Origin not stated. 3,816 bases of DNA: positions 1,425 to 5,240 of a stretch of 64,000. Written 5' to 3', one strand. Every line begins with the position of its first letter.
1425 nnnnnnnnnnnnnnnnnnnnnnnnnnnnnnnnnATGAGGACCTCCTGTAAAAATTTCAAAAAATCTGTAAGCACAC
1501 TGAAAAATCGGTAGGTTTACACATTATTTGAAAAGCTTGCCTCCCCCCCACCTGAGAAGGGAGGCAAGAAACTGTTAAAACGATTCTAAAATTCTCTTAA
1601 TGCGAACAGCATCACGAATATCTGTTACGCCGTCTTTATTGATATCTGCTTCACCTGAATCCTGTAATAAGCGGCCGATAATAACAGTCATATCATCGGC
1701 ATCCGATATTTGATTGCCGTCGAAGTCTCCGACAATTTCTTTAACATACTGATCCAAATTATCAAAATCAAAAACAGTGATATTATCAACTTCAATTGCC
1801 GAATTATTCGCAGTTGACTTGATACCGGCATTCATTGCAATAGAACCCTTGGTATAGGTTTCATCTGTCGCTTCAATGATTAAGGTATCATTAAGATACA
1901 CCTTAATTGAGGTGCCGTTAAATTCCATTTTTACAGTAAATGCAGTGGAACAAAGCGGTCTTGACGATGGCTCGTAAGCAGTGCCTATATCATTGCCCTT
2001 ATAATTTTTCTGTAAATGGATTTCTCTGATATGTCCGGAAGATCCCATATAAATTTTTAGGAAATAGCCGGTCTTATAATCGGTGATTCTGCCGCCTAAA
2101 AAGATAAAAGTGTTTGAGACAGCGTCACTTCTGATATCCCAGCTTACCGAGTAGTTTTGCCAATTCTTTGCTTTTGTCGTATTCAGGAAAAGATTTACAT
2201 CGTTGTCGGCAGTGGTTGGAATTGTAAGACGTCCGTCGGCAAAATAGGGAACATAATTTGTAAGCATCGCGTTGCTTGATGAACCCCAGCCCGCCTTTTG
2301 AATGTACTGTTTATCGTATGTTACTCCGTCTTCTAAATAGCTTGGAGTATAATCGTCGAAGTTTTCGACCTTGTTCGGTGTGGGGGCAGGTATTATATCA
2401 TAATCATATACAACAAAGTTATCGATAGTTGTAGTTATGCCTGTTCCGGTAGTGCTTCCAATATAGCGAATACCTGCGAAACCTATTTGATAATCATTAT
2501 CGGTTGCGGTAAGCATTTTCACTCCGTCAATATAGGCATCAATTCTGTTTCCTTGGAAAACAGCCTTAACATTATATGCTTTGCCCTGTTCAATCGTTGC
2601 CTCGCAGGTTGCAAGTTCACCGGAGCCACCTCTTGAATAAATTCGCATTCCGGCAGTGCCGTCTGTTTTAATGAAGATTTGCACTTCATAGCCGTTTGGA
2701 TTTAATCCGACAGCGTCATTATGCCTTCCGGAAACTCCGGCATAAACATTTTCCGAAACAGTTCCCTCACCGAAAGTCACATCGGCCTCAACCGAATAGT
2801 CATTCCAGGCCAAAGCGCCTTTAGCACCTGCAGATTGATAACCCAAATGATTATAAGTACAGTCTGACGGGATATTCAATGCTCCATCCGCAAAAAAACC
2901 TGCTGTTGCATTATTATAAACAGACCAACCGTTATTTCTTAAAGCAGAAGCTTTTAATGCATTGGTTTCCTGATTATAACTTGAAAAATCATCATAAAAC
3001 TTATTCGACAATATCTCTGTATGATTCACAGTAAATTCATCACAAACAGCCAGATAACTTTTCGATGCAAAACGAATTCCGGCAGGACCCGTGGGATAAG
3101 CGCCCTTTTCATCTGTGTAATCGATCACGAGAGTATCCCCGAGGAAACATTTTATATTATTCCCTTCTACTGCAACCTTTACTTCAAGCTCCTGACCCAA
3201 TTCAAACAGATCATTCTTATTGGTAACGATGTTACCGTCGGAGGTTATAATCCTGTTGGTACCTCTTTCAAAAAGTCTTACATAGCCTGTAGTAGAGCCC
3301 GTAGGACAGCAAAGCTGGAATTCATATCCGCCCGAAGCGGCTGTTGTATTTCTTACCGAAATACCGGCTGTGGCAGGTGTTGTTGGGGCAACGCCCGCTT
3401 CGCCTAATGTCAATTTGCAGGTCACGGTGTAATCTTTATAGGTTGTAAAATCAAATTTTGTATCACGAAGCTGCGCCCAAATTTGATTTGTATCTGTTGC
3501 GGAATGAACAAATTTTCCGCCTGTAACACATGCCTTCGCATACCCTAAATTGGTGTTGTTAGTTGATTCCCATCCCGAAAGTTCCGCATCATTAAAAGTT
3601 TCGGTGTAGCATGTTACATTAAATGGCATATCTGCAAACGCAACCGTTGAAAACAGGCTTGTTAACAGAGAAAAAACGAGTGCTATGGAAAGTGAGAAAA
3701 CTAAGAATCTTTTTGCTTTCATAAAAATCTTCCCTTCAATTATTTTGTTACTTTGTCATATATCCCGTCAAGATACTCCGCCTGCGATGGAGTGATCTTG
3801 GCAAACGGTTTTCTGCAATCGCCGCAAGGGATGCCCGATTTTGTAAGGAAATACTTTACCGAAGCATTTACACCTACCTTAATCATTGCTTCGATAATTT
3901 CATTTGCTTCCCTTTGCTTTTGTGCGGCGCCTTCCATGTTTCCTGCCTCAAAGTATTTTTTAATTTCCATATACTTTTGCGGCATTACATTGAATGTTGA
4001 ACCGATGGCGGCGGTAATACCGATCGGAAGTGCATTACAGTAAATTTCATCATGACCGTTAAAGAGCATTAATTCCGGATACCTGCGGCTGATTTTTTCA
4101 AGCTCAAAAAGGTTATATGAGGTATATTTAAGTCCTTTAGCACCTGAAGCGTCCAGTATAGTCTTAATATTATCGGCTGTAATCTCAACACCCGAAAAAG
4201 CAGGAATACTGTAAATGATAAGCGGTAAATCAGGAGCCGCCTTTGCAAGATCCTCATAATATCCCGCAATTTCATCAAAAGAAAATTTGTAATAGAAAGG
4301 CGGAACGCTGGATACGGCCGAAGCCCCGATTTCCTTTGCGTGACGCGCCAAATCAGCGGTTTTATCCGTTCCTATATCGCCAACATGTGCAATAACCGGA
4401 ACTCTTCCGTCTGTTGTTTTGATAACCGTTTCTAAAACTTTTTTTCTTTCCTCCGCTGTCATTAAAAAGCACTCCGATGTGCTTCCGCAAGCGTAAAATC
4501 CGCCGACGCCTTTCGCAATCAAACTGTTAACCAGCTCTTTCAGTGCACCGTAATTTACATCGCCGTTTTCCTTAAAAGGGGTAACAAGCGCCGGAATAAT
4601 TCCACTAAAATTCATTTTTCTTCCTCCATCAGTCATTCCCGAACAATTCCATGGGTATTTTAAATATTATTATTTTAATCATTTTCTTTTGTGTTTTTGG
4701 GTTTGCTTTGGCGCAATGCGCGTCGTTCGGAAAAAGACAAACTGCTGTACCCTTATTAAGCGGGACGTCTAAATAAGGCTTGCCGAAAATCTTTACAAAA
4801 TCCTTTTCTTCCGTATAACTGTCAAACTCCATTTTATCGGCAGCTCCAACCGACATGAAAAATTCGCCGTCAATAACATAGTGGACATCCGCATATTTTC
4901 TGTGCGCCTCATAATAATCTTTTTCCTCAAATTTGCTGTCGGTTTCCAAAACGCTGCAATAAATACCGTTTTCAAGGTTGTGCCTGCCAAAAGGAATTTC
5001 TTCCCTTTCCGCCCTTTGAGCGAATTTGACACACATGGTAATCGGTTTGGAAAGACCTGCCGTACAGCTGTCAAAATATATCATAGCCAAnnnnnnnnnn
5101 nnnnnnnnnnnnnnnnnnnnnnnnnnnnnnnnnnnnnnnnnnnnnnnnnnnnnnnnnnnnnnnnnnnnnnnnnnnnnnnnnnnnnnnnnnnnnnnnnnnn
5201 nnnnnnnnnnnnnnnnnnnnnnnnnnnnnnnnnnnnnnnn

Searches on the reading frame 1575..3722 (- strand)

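Call 19: search_protein_families(library=pfam, proteins=[window:1575-3722:-], max_evalue=0.001)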
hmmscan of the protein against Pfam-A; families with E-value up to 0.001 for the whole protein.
window:1575-3722:- (715 aa): 4 families
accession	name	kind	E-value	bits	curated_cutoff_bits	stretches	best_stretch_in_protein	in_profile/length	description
PF06439.18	3keto-disac_hyd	-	2.2e-21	77.2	26.8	3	40-216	3-172/187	3-keto-disaccharide hydrolase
PF13385.13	Laminin_G_3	-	7.6e-07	29.8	27.6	1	307-441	17-143/151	Concanavalin A-like lectin/glucanases superfamily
PF19763.6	DUF6250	-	1.4e-05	25.5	26.9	0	370-423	104-158/165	Domain of unknown function (DUF6250)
PF21708.4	Glyco_hydro_59_C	-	0.0008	19.9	27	0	517-630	44-157/175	Galactocerebrosidase, C-terminal lectin domain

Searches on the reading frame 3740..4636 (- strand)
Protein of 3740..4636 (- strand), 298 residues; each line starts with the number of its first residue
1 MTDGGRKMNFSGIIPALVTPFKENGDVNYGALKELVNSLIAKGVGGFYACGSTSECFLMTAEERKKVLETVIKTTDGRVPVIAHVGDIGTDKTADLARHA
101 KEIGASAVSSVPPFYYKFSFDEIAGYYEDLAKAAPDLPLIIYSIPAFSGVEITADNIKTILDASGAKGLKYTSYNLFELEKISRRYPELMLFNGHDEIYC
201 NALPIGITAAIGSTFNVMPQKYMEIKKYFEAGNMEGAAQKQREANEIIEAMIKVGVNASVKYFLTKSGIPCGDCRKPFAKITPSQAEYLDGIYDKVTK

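Call 19: search_protein_families(library=pfam, proteins=[window:3740-4636:-], max_evalue=0.001)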
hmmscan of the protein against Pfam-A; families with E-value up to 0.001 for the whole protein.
window:3740-4636:- (298 aa): 1 family
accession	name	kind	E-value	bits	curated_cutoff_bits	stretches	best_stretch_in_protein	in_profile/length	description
PF00701.28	DHDPS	-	3.1e-71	239.9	22.1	1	9-287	1-280/289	Dihydrodipicolinate synthetase family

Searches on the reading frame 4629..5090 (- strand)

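Call 19: search_protein_families(library=pfam, proteins=[window:4629-5090:-], max_evalue=0.001)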
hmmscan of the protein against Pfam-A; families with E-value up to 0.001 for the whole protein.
window:4629-5090:- (153 aa): 1 family
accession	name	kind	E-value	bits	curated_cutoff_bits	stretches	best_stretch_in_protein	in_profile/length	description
PF04074.18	DUF386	-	6.1e-22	78.7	26.5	1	13-145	13-144/145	YhcH/YjgK/YiaL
